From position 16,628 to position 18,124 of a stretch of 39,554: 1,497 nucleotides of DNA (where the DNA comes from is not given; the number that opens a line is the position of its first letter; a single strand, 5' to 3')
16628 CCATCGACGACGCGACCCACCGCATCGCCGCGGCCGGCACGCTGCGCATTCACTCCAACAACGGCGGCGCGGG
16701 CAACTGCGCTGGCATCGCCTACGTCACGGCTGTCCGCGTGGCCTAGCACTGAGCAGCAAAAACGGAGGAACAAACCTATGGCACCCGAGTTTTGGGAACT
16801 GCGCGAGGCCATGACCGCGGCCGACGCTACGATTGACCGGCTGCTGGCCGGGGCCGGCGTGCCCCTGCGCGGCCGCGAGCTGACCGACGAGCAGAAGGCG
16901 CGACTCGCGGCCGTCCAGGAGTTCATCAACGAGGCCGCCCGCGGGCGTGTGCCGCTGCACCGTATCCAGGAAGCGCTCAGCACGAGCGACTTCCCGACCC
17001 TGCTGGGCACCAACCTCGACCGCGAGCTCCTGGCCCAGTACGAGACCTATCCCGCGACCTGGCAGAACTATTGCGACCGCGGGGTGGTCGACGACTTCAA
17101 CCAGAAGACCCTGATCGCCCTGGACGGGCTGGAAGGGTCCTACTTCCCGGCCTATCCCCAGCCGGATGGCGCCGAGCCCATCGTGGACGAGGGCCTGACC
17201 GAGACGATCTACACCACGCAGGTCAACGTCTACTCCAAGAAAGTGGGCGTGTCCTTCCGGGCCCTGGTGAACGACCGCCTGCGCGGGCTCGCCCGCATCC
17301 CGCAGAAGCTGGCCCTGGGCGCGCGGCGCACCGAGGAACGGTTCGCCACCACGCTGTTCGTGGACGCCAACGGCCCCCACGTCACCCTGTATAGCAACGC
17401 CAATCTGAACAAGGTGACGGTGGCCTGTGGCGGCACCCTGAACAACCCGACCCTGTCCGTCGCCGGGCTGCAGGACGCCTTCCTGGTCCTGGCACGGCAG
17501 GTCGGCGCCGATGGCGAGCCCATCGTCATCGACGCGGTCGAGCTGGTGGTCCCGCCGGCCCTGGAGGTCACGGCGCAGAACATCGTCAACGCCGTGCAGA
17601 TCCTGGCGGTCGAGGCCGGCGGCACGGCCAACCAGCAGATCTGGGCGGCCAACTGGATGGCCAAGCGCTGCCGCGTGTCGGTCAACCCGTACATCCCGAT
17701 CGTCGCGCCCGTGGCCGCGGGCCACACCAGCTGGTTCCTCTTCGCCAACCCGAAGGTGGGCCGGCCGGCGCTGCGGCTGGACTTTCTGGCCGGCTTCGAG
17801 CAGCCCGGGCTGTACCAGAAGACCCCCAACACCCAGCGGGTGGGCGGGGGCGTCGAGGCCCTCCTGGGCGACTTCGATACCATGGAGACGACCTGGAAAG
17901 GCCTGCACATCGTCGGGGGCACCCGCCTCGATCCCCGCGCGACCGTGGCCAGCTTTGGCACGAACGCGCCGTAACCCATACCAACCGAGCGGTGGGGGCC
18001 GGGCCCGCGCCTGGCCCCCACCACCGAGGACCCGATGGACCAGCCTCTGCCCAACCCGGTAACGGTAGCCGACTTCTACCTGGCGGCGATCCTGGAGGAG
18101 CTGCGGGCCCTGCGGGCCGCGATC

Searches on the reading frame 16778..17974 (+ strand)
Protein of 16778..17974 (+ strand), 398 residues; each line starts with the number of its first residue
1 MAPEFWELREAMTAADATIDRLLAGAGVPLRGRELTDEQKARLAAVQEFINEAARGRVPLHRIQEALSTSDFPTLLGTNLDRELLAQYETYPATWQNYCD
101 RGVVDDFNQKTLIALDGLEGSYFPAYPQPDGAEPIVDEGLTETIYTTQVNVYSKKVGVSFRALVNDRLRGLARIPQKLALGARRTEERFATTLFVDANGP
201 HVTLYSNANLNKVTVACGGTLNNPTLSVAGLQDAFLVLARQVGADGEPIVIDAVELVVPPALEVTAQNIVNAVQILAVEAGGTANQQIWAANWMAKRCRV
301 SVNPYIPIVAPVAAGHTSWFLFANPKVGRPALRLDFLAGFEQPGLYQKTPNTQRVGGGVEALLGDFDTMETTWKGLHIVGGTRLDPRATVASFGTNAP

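Call 11: search_protein_families(library=pfam, proteins=[window:16778-17974:+], max_evalue=0.01)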
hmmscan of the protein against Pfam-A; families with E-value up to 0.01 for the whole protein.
window:16778-17974:+ (398 aa): 2 families
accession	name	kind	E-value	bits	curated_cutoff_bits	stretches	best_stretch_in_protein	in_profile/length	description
PF25209.1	Phage_capsid_4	-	1.3e-31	111.3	27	1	64-391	7-261/262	Phage capsid protein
PF10124.15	Mu-like_gpT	-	0.0026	17.6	20.1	1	225-285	219-275/289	Mu-like prophage major head subunit gpT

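Call 33: find_encoding_contigs(protein=window:16778-17974:+, flank=10000, max_places=3)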
Protein window:16778-17974:+ (398 aa): 6 contigs read that carry it; 2 places shown.
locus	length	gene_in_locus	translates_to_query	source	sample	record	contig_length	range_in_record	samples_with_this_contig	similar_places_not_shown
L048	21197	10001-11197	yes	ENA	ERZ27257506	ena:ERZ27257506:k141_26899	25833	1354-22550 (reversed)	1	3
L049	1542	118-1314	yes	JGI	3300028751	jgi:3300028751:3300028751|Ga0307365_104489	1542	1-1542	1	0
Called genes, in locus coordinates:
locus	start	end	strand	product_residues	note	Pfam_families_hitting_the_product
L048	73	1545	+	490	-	PF01555:N6_N4_Mtase, PF04471:Mrr_cat, PF22722:NA-iREase1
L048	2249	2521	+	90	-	-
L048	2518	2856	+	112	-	-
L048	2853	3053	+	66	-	-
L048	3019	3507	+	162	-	PF03592:Terminase_2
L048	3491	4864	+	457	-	-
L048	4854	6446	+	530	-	-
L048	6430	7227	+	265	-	-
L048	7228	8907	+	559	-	-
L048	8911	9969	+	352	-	-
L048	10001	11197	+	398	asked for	PF25209:Phage_capsid_4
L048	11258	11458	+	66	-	-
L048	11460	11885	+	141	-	-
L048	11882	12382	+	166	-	PF05069:Phage_tail_S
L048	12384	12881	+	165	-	-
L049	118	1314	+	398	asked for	PF25209:Phage_capsid_4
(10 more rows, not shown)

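Call 89: search_dna_similar(query=window:16778-17974:+, collection=phages, mode=protein, max_rows=12)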
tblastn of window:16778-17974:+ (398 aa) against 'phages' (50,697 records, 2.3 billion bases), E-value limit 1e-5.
Records with a match: 73; places in all: 73; records where one place covers at least 80% of the query: 54.
Best place of each record, by identity: <60% 73.
By first word of the organism name: Arthrobacter 18; Rhodobacter 11; Streptomyces 7; Ralstonia 5; Stenotrophomonas 3; Curtobacterium 3; Bordetella 3; Clavibacter 3; Vibrio 3; Methanoculleus 2; and 10 more.
By host as written in the record: Arthrobacter sp. ATCC 21022 15; Rhodobacter capsulatus YW1 11; - 5; Ralstonia solanacearum 5; Streptomyces lividans JI 1326 4; Bordetella bronchiseptica 3; Methanoculleus bourgensis E02.3 2; Streptomyces scabiei RL-34 2; and 20 more.
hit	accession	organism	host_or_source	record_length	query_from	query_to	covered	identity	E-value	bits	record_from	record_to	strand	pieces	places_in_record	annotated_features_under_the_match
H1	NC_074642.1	Methanoculleus virus L4768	Methanoculleus bourgensis E02.3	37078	10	390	96%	37.8%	9e-63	223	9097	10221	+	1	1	prophage Clp protease-like protein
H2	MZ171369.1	Methanoculleus virus Blf4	Methanoculleus bourgensis E02.3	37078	10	390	96%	37.8%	9e-63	223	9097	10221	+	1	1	prophage Clp protease-like protein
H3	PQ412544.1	Streptomyces phage Quantum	Streptomyces lividans JI 1326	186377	3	395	99%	27.3%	1e-24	112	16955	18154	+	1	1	28: major capsid protein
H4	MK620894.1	Streptomyces phage Kradal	Streptomyces griseofuscus ATCC 23916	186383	3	395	99%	27.3%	1e-24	112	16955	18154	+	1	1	29: major capsid protein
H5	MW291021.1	Streptomyces phage EhyElimayoE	Streptomyces lividans JI 1326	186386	3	395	99%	27.3%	1e-24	112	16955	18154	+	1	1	29: major capsid protein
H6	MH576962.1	Streptomyces phage Satis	Streptomyces lividans JI 1326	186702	3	395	99%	27.3%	1e-24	112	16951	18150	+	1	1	29: major capsid protein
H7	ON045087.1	Stenotrophomonas virus Jojan60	Stenotrophomonas maltophilia Jojan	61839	40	397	90%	29.7%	1e-25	115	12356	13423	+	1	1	major capsid protein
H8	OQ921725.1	Streptomyces phage Frankenweenie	Streptomyces scabiei RL-34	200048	33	395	91%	28.2%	5e-26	116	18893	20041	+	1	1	34: major capsid protein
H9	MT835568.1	Bacteriophage sp.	human fecal samples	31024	33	396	91%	28.0%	3e-26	117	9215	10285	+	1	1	record has no annotation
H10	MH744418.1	Streptomyces phage JustBecause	Streptomyces lividans JI 1326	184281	33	395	91%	28.1%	2e-25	114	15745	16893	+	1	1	25: major capsid protein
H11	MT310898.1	Streptomyces phage Kela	Streptomyces scabiei RL-34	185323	33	395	91%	28.1%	2e-25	114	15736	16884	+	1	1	25: major capsid protein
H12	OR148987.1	Caudovirus D_HF5_3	Homo sapiens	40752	62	394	84%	30.4%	2e-32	135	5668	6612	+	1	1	hypothetical protein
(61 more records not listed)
